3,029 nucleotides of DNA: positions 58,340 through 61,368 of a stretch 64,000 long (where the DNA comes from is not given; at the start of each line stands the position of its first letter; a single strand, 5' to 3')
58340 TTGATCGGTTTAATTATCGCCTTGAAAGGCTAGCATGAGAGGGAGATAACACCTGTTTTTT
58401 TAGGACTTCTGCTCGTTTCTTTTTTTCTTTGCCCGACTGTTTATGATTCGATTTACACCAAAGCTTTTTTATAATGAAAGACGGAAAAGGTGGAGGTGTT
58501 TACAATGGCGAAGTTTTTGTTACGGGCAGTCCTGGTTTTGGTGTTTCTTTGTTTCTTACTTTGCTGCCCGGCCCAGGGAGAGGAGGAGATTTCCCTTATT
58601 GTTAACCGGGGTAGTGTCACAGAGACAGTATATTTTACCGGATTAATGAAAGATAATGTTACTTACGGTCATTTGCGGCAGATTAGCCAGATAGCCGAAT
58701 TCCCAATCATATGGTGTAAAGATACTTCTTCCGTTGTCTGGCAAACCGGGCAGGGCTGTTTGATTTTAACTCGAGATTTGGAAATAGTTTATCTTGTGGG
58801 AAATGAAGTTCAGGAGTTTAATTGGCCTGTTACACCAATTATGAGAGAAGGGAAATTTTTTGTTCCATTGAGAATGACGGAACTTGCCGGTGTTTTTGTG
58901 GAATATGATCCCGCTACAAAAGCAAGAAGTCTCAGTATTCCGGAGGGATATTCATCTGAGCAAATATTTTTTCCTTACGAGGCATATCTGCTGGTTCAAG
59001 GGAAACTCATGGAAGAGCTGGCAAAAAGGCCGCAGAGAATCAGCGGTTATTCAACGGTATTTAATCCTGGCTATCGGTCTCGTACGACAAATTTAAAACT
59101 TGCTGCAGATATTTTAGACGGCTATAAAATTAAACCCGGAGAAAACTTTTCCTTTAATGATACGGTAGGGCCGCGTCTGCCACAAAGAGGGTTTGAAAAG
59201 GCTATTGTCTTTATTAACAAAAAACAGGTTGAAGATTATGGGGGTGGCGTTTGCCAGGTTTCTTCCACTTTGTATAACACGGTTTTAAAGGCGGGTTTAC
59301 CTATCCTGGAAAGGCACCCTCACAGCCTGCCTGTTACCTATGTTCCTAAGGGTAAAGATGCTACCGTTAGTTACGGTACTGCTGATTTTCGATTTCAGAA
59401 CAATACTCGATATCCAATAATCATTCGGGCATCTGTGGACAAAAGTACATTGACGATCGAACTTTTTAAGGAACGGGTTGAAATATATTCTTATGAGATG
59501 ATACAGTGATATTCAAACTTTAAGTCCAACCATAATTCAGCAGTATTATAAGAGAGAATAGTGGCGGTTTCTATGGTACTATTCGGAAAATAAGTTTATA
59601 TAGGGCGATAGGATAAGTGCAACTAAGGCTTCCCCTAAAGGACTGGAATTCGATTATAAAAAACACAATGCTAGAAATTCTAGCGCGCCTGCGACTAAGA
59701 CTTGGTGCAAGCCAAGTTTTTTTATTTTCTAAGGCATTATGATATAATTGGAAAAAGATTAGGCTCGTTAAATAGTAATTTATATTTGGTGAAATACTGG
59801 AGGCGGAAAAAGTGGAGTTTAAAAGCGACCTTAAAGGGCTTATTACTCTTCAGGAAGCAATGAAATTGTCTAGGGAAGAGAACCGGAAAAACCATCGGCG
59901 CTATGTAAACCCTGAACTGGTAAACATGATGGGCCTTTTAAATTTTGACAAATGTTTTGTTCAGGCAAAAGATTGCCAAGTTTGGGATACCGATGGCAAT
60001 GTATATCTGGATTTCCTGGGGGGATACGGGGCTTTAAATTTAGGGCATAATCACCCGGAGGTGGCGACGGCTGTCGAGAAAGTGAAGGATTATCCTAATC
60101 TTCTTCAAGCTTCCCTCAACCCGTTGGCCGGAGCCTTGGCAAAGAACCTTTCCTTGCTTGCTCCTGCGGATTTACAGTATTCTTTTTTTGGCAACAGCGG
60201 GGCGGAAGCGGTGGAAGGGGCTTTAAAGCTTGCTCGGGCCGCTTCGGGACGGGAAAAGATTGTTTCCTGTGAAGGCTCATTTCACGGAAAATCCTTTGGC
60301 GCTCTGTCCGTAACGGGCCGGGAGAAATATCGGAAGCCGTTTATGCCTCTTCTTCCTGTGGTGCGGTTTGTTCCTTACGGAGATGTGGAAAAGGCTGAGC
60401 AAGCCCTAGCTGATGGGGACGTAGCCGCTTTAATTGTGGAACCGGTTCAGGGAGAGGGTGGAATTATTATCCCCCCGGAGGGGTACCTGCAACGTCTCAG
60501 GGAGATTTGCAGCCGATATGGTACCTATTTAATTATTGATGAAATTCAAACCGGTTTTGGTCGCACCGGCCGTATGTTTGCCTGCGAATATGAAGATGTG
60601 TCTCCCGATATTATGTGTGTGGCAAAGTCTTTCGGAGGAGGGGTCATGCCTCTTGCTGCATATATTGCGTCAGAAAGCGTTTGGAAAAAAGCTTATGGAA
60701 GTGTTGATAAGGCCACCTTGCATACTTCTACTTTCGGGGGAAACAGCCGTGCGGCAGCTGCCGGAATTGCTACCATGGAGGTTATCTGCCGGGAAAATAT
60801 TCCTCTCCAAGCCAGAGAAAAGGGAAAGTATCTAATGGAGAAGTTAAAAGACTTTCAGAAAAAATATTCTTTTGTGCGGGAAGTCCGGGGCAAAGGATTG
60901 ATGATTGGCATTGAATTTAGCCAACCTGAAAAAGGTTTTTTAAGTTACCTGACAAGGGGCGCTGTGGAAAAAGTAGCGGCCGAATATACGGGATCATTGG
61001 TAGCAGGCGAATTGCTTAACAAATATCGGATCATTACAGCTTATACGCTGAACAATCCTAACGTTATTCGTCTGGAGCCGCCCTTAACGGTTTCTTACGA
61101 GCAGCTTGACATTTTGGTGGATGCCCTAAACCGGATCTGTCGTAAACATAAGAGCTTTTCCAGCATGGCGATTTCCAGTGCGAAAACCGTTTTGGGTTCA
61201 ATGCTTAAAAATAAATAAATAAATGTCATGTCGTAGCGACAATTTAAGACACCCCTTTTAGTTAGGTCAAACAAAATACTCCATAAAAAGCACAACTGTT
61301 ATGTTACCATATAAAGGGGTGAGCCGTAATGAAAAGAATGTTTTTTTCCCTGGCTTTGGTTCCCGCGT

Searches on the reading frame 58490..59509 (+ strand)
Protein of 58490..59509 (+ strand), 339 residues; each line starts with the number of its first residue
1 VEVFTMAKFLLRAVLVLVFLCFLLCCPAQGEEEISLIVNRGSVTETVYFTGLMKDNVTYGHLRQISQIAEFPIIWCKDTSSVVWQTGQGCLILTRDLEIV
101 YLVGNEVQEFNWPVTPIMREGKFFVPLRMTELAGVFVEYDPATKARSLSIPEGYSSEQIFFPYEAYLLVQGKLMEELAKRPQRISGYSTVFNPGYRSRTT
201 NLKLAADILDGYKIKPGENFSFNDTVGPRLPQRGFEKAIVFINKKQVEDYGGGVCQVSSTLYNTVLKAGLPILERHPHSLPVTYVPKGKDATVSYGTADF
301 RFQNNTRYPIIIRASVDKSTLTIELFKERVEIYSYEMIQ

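Call 35: search_protein_families(library=pfam, proteins=[window:58490-59509:+])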
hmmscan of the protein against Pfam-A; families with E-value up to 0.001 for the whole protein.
window:58490-59509:+ (339 aa): 2 families
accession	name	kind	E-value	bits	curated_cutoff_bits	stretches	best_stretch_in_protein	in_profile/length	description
PF04294.18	VanW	-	1.1e-51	174.2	27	1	198-325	2-129/130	VanW like protein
PF07833.16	Cu_amine_oxidN1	-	1.7e-05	25.1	24.2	1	49-144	11-104/108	Copper amine oxidase N-terminal domain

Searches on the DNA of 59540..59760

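Call 6: search_rna_families(source=window, start=59540, end=59760, threshold=evalue, max_evalue=10)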
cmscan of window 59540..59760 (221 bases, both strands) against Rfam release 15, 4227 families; matches with E-value up to 10: 1.
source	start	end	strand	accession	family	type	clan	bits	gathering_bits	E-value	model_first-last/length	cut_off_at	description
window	59613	59738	+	RF02606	AbsR28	Gene; sRNA;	-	15.2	50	0.29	1-180/180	no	Acinetobacter sRNA 28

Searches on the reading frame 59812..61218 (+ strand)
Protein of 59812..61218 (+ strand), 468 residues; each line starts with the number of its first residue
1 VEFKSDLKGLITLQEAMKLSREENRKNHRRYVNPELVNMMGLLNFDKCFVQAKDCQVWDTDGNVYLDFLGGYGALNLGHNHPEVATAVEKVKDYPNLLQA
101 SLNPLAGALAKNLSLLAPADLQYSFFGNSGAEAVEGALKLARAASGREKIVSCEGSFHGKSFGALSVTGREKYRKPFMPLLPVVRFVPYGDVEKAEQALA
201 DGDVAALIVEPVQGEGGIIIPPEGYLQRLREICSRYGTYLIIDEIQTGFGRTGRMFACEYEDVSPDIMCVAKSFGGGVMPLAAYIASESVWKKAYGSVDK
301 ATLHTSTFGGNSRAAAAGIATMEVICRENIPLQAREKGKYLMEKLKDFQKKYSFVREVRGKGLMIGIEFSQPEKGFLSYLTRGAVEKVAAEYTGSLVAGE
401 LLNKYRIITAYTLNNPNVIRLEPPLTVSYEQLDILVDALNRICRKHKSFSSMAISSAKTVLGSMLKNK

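Call 35: search_protein_families(library=pfam, proteins=[window:59812-61218:+])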
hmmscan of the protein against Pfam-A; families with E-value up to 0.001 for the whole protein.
window:59812-61218:+ (468 aa): 1 family
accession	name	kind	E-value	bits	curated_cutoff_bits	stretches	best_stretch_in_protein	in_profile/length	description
PF00202.27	Aminotran_3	-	5e-104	348.6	30.5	1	48-442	12-402/403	Aminotransferase class-III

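Call 58: find_homologous_proteins(query=window:59812-61218:+, max_evalue=1e-150)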
Query window:59812-61218:+ (468 aa): 1113 proteins with E <= 1e-150 among 8000 candidates; the best 120 are listed.
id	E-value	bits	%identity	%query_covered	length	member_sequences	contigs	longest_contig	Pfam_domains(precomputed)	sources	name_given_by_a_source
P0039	0.0e+0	1052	100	100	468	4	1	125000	PF00202.28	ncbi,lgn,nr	ncbi:MAG: aspartate aminotransferase family protein [Desulfitobacteriaceae bacterium]|nr:aspartate a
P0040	2.3e-264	895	84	99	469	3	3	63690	PF00202.28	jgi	jgi:putrescine aminotransferase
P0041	4.3e-235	799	74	100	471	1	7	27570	PF00202.28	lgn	-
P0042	2.5e-232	790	72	99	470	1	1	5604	PF00202.28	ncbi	-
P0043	4.3e-232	789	71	100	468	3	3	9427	PF00202.28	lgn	-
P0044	1.7e-230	784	73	98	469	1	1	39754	PF00202.28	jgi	-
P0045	2.6e-230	783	72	97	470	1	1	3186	PF00202.28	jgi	jgi:putrescine aminotransferase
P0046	3.0e-229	779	72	100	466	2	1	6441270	PF00202.28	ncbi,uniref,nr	ncbi:aspartate aminotransferase family protein [Candidatus Formimonas warabiya]|uniref:Putrescine am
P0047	4.2e-229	779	71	99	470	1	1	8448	PF00202.28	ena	-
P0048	7.8e-228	775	71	99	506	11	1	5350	PF00202.28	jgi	-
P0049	9.6e-228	775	69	99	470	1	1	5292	PF00202.28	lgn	-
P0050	6.7e-227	772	69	99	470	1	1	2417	PF00202.28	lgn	-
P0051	7.4e-227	772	70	99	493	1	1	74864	PF00202.28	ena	-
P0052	2.5e-226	770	70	99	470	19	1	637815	PF00202.28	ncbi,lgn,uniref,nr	ncbi:aspartate aminotransferase family protein [Pelosinus sp. IPA-1]|uniref:aspartate aminotransfera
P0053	3.3e-226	769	70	100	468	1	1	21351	PF00202.28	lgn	-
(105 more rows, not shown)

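Call 60: find_encoding_contigs(protein=P0040, flank=2000, max_places=2)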
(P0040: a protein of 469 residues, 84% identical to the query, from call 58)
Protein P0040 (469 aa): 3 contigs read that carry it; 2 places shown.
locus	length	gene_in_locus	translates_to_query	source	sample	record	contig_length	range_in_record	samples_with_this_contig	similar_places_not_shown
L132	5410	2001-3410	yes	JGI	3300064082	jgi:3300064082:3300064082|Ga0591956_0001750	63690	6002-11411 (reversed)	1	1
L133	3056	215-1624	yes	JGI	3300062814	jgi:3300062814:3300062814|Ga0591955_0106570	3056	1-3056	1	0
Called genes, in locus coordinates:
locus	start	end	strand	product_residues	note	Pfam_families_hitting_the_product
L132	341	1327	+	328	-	PF07833:Cu_amine_oxidN1, PF04294:VanW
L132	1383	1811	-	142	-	PF03479:PCC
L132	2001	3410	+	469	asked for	PF00202:Aminotran_3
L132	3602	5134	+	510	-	PF00890:FAD_binding_2 (faint), PF01134:GIDA (faint), PF01266:DAO (faint), PF01494:FAD_binding_3 (faint), PF07992:Pyr_redox_2 (faint), PF21688:FAD-depend_C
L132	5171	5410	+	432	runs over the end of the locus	PF00709:Adenylsucc_synt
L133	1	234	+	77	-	?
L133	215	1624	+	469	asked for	PF00202:Aminotran_3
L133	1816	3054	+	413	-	?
